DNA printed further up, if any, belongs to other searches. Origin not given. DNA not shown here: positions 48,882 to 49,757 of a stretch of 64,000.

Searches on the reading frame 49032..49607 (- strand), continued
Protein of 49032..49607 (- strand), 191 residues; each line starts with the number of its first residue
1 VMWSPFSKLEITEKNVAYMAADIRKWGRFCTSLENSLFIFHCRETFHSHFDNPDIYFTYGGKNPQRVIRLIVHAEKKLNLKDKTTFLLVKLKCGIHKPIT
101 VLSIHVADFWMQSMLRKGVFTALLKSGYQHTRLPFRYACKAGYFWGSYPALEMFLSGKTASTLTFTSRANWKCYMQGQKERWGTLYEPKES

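Call 70: find_encoding_contigs(protein=P0006, flank=10000, max_places=2)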
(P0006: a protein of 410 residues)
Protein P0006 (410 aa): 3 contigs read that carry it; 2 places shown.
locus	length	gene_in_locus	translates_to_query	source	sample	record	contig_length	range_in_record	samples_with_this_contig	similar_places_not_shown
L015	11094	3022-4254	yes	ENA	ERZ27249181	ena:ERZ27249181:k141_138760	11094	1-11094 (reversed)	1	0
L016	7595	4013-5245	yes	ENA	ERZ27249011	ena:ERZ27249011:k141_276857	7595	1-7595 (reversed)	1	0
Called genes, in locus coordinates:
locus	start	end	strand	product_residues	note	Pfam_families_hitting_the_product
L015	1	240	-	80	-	?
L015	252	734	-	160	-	PF00075:RNase_H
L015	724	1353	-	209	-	-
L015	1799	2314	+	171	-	-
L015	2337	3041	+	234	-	-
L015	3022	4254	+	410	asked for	-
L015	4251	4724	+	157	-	-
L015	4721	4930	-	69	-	-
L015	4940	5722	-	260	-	-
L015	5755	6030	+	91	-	-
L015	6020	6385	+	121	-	PF18760:ART-PolyVal (weak)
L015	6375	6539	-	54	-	-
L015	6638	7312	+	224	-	PF00300:His_Phos_1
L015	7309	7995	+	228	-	PF13671:AAA_33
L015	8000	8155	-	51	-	-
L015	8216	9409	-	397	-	-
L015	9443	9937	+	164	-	-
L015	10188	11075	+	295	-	-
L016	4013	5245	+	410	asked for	-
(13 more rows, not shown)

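Call 71: find_encoding_contigs(protein=P0009, flank=10000, max_places=2)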
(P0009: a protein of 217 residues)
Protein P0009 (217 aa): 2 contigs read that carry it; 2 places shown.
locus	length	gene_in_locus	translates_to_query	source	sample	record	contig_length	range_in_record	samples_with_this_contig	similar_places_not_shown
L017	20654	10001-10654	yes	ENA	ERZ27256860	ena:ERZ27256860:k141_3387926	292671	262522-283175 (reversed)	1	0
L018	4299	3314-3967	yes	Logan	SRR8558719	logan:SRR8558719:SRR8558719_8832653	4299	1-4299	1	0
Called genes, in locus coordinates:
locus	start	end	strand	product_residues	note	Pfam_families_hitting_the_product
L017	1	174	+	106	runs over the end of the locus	-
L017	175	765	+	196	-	-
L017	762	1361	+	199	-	-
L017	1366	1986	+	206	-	PF00300:His_Phos_1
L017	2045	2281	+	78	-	-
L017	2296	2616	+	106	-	-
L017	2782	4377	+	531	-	PF09334:tRNA-synt_1g, PF08264:Anticodon_1 (weak)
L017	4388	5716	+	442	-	-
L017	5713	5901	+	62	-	-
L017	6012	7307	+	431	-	PF13203:DUF2201_N, PF09967:DUF2201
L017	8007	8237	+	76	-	PF00550:PP-binding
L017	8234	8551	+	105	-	-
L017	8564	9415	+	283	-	-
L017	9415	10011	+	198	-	PF01121:CoaE, PF13238:AAA_18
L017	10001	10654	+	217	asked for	-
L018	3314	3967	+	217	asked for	-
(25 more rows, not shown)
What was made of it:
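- Checked: A sixth copy (P0009, 217 aa) lies on the same 292,671-bp contig, about 95 kb outside the window (call 71).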

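Call 72: find_encoding_contigs(protein=P0054, flank=10000, max_places=2)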
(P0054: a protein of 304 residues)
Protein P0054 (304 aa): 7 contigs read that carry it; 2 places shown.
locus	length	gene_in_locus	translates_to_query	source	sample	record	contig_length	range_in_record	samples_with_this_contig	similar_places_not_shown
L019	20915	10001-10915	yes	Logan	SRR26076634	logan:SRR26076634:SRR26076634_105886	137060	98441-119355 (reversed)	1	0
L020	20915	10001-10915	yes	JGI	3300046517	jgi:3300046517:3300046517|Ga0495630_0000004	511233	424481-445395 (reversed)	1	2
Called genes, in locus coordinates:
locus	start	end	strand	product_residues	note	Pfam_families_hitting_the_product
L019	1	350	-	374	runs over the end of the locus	-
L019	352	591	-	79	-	-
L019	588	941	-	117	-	-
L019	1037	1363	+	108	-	-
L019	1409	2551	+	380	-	PF02195:ParB_N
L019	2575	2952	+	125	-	PF02599:CsrA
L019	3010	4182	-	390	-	PF12323:HTH_OrfB_IS605, PF01385:OrfB_IS605, PF07282:Cas12f1-like_TNB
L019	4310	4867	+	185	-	-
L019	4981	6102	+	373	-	PF03435:Sacchrp_dh_NADP (weak), PF16653:Sacchrp_dh_C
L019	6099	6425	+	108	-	PF18902:DUF5658 (weak)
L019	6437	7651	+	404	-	PF06689:zf-C4_ClpX (weak), PF00493:MCM, PF01078:Mg_chelatase (faint), PF05496:RuvB_N (weak), PF00004:AAA, PF07724:AAA_2, PF07728:AAA_5 (faint), PF10431:ClpB_D2-small (weak)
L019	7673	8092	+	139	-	-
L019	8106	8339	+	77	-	PF11720:Inhibitor_I78 (weak)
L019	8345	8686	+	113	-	PF00166:Cpn10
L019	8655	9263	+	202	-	-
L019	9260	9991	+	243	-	-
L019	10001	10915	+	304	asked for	-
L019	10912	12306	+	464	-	PF25174:Beta-prop_THOC3 (faint)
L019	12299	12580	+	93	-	-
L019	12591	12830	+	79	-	-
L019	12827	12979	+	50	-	-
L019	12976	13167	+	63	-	-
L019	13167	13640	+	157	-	-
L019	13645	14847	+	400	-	PF01145:Band_7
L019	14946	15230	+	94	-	-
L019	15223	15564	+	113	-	-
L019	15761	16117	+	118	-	-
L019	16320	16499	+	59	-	-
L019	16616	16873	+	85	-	-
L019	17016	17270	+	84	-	-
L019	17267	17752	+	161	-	-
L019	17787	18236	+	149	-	-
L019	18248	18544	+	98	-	-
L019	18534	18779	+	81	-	-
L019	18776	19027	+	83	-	-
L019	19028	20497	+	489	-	PF00171:Aldedh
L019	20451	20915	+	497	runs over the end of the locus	PF27229:SSO2105_N, PF07282:Cas12f1-like_TNB (weak)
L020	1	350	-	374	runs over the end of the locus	-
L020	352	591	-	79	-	-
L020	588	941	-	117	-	-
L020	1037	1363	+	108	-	-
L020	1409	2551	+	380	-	PF02195:ParB_N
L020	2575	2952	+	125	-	PF02599:CsrA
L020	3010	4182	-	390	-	PF12323:HTH_OrfB_IS605, PF01385:OrfB_IS605, PF07282:Cas12f1-like_TNB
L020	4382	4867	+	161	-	-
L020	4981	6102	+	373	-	PF03435:Sacchrp_dh_NADP (weak), PF16653:Sacchrp_dh_C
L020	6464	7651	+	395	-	PF06689:zf-C4_ClpX (weak), PF00493:MCM, PF01078:Mg_chelatase (faint), PF05496:RuvB_N (weak), PF00004:AAA, PF07724:AAA_2, PF07728:AAA_5 (faint), PF10431:ClpB_D2-small (weak)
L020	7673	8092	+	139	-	-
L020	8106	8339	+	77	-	PF11720:Inhibitor_I78 (weak)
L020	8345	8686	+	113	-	PF00166:Cpn10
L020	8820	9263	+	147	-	-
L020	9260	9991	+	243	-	-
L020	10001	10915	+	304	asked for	-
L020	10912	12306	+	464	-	PF25174:Beta-prop_THOC3 (faint)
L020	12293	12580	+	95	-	-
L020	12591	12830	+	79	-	-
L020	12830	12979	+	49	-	-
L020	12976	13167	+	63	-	-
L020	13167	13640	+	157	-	-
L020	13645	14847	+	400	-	PF01145:Band_7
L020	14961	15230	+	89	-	-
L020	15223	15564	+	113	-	-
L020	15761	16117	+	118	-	-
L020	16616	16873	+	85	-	-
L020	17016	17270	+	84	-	-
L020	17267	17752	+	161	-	-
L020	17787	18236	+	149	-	-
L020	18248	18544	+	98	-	-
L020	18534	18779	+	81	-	-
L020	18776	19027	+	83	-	-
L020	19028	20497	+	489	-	PF00171:Aldedh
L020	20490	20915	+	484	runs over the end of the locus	PF27229:SSO2105_N, PF07282:Cas12f1-like_TNB (weak)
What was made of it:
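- A ClpX-like AAA+ gene and Cpn10 lie 1.3-2.3 kb upstream in the 511-kb contig, L019/L020 (call 72).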

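Call 79: search_dna_similar(query=P0010, collection=phages, mode=protein, max_evalue=0.001, max_rows=30)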
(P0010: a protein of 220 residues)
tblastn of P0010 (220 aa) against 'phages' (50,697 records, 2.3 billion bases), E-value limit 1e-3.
No match.

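Call 80: search_dna_similar(query=L007:7905-8462:+, collection=phages, mode=protein, max_evalue=0.001, max_rows=30)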
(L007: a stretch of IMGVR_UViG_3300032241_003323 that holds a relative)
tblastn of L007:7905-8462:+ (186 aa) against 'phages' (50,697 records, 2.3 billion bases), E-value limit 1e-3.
No match.

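Call 82: find_encoding_contigs(protein=P0011, flank=8000, max_places=2)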
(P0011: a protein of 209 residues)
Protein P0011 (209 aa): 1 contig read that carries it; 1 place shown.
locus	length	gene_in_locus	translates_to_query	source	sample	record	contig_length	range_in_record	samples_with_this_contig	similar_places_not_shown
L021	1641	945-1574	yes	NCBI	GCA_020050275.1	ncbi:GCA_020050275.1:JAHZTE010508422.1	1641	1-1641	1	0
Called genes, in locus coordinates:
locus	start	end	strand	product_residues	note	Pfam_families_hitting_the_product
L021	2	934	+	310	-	?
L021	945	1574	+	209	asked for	-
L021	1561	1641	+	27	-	?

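Call 83: find_encoding_contigs(protein=P0065, flank=8000, max_places=2)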
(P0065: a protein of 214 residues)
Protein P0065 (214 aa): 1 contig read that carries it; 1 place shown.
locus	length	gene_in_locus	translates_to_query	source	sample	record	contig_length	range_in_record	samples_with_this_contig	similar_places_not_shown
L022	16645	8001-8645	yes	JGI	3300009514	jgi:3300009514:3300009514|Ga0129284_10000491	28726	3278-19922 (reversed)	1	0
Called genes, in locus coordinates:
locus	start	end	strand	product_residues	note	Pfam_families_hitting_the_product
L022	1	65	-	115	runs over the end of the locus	PF00196:GerE, PF04545:Sigma70_r4 (weak)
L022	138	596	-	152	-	PF00293:NUDIX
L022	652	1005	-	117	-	-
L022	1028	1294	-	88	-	-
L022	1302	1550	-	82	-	-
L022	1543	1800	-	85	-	-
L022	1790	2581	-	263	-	PF00226:DnaJ, PF00684:DnaJ_CXXCXGXG (weak)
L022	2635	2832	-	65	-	-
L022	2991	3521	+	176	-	PF04542:Sigma70_r2, PF08281:Sigma70_r4_2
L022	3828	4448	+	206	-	PF00149:Metallophos, PF12850:Metallophos_2 (weak)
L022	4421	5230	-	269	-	-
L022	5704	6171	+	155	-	PF04402:SIMPL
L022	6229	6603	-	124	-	-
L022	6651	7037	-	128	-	-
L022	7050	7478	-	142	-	-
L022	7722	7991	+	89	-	PF12728:HTH_17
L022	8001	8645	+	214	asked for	-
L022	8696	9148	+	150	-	-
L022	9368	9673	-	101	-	-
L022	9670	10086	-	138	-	-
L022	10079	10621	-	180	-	PF04542:Sigma70_r2 (weak)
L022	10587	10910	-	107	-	-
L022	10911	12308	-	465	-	PF01139:RtcB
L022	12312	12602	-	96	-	-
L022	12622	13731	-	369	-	PF13793:Pribosyltran_N, PF00156:Pribosyltran (faint), PF14572:Pribosyl_synth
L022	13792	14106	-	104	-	-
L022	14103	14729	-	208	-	PF13328:HD_4 (weak)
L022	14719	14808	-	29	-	-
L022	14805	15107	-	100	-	-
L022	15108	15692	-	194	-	-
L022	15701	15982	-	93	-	-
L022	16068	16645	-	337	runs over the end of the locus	-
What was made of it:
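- An HTH_17 gene lies immediately upstream in L022 (call 83). A full-length DnaJ gene lies 5.4 kb away in L022 (call 83).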

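Call 84: find_encoding_contigs(protein=P0030, flank=8000, max_places=2)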
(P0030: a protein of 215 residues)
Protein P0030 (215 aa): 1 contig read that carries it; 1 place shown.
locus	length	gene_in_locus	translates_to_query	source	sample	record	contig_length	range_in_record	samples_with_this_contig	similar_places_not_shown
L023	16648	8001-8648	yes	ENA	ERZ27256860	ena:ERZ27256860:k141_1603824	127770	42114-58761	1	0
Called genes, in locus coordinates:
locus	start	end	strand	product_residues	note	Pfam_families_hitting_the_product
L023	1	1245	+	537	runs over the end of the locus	PF04293:SpoVR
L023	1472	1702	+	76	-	-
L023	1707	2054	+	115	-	-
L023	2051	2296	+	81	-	-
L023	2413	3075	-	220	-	-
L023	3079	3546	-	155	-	-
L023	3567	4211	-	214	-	-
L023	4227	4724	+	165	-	-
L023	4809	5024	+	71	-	-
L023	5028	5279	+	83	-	-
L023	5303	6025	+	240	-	PF02353:CMAS (weak), PF05401:NodS, PF13489:Methyltransf_23, PF13847:Methyltransf_31, PF08241:Methyltransf_11, PF08242:Methyltransf_12, PF13649:Methyltransf_25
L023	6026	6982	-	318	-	-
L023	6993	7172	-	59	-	PF04024:PspC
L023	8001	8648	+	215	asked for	-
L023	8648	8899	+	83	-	-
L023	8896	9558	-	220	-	-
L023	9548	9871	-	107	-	-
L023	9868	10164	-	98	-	-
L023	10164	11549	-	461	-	PF02811:PHP, PF07733:DNA_pol3_alpha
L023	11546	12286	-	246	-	-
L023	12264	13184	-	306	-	PF02086:MethyltransfD12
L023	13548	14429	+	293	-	-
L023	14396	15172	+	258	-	PF13489:Methyltransf_23, PF13847:Methyltransf_31 (faint), PF08242:Methyltransf_12 (faint)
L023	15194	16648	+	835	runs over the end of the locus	PF07733:DNA_pol3_alpha, PF17657:DNA_pol3_finger, PF14579:HHH_6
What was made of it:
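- DnaE fragments lie 1.5 and 6.5 kb away in L023 (call 84).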

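Call 103: search_solved_structures(query=L012:57-3116:+, max_evalue=0.00001)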
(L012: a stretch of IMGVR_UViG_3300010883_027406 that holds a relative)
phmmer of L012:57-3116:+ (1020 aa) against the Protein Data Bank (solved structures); distinct sequences matched with E-value up to 0.00001: 0.

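Call 104: search_solved_structures(query=L012:12433-14628:+, max_evalue=0.00001)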
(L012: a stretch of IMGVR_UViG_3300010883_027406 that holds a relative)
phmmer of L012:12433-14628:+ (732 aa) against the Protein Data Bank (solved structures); distinct sequences matched with E-value up to 0.00001: 0.

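Call 105: search_solved_structures(query=L014:10873-13086:+, max_evalue=0.00001)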
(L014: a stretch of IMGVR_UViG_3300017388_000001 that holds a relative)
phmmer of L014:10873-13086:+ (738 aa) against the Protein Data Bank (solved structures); distinct sequences matched with E-value up to 0.00001: 32.
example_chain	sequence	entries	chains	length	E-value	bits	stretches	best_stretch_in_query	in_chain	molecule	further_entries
2owo_A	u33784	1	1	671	5.6e-64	219.9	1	171-737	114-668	DNA ligase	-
5tt5_A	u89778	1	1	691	2.6e-63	217.7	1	172-737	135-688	DNA ligase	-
4glx_A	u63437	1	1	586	4.2e-54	187.3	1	171-648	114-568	DNA ligase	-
1dgs_A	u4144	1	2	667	1.7e-50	175.4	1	167-734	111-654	DNA LIGASE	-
3sgi_A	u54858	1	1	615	2.2e-45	158.4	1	166-475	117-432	DNA ligase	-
1v9p_A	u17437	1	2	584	4.9e-45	157.3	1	166-643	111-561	DNA ligase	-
8ak4_A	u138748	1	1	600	1.3e-39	139.4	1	169-542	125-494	DNA ligase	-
1b04_A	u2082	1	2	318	7.8e-27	97.2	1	170-376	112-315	PROTEIN (DNA LIGASE)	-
3jsl_A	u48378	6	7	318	1.3e-26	96.4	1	130-375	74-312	DNA ligase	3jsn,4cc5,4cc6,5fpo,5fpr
1tae_A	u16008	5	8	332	1.4e-26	96.4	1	118-381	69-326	DNA ligase, NAD-dependent | DNA ligase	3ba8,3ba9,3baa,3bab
1ta8_A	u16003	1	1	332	1.4e-26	96.3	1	118-380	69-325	DNA ligase, NAD-dependent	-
4eeq_A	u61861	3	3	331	7.8e-26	93.9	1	118-378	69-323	DNA ligase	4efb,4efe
4lh6_A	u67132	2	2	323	1.5e-25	92.9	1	118-377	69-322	DNA ligase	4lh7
4glw_A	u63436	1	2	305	8.5e-22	80.5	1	168-371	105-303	DNA ligase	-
8jyd_A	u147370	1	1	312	3.9e-21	78.3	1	118-371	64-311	DNA ligase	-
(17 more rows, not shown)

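Call 106: find_homologous_proteins(query=A5, max_evalue=0.001)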
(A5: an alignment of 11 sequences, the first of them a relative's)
Query A5 (11 sequences) (220 aa, profile of the alignment): 20 proteins with E <= 0.001 among 2267 candidates.
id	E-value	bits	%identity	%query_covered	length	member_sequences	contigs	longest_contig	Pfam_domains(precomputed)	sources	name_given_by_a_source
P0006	1.0e-74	269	34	78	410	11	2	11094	-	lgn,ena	-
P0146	4.5e-66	241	34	61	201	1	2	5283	-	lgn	-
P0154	9.3e-65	236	33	76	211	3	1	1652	-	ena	-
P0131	7.4e-60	220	34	76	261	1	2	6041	-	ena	-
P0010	2.9e-58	215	100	100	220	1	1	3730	-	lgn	-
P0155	1.9e-54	203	37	65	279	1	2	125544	-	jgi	jgi:hypothetical protein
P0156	1.0e-53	200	41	61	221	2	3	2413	-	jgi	jgi:hypothetical protein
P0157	4.4e-53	198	42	61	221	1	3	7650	-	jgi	jgi:hypothetical protein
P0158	6.3e-50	188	36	82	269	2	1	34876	-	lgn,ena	-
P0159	1.0e-48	184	39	74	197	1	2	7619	-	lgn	-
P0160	2.4e-48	183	37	80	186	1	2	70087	-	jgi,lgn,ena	jgi:hypothetical protein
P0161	2.0e-47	180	36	76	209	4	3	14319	-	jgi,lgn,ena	jgi:hypothetical protein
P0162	3.3e-45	172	34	77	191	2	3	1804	-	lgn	-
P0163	3.5e-44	169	34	80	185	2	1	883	-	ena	-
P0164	2.6e-43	166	33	83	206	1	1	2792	-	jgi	jgi:hypothetical protein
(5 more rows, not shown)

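Call 107: find_encoding_contigs(protein=P0155, flank=8000, max_places=1)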
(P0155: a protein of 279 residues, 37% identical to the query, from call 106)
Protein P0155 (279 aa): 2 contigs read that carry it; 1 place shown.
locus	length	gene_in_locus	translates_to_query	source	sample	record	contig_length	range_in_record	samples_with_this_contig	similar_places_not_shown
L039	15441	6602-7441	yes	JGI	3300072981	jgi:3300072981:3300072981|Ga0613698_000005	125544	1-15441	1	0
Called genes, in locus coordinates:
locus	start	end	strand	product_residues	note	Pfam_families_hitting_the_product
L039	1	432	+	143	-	?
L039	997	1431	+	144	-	-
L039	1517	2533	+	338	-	-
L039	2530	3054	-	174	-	-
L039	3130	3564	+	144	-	PF08719:NADAR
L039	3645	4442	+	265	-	-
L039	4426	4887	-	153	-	PF00075:RNase_H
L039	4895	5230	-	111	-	-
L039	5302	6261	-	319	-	-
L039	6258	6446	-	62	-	-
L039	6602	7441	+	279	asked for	-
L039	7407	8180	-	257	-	PF00959:Phage_lysozyme (weak)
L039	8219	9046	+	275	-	-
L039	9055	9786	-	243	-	PF02086:MethyltransfD12 (weak)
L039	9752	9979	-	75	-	-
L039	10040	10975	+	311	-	-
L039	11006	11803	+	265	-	PF13365:Trypsin_2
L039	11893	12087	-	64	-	-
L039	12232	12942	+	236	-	-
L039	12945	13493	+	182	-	-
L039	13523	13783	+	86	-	-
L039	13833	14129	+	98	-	-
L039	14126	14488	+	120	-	-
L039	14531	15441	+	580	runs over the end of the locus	-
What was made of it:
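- RNase H is near the gene in L015 and L039 (calls 70, 107).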

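Call 108: find_encoding_contigs(protein=P0158, flank=8000, max_places=1)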
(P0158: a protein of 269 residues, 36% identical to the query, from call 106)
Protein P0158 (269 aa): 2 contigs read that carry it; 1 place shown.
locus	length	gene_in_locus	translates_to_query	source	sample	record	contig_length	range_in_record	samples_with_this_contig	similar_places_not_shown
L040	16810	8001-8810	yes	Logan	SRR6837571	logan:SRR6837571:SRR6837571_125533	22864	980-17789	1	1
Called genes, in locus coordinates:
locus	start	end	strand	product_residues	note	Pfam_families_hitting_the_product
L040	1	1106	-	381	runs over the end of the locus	PF04041:Glyco_hydro_130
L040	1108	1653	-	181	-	-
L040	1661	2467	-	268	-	PF02086:MethyltransfD12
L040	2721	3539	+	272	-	-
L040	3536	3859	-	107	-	-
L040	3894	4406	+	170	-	-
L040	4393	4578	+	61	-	PF11154:DUF2934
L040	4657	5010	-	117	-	-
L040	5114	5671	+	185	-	PF03161:LAGLIDADG_2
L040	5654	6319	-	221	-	PF00959:Phage_lysozyme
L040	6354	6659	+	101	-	-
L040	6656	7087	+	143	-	-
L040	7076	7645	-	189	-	PF00574:CLP_protease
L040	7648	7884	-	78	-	-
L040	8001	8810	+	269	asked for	-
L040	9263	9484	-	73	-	-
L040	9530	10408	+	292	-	-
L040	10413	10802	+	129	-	-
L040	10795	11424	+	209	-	PF00117:GATase, PF07722:Peptidase_C26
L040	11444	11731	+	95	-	-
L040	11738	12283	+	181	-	PF13489:Methyltransf_23, PF13847:Methyltransf_31 (weak)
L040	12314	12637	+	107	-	-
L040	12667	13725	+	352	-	PF01145:Band_7 (faint)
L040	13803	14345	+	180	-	PF23474:Acb1, PF13563:2_5_RNA_ligase2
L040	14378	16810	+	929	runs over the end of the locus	PF00270:DEAD (faint), PF04851:ResIII (weak), PF00176:SNF2-rel_dom, PF00271:Helicase_C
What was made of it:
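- Closest known: Pfam DUF2934. Same: A standalone DUF2934 gene occurs in another family-carrying phage contig, L040 (call 108).
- L040 has an Acb1 anti-CBASS gene 5 kb away (call 108). Peptidase_C26/GATase also lies near the gene in L040 (call 108). ClpP lies 0.4 kb upstream in L040 (call 108).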
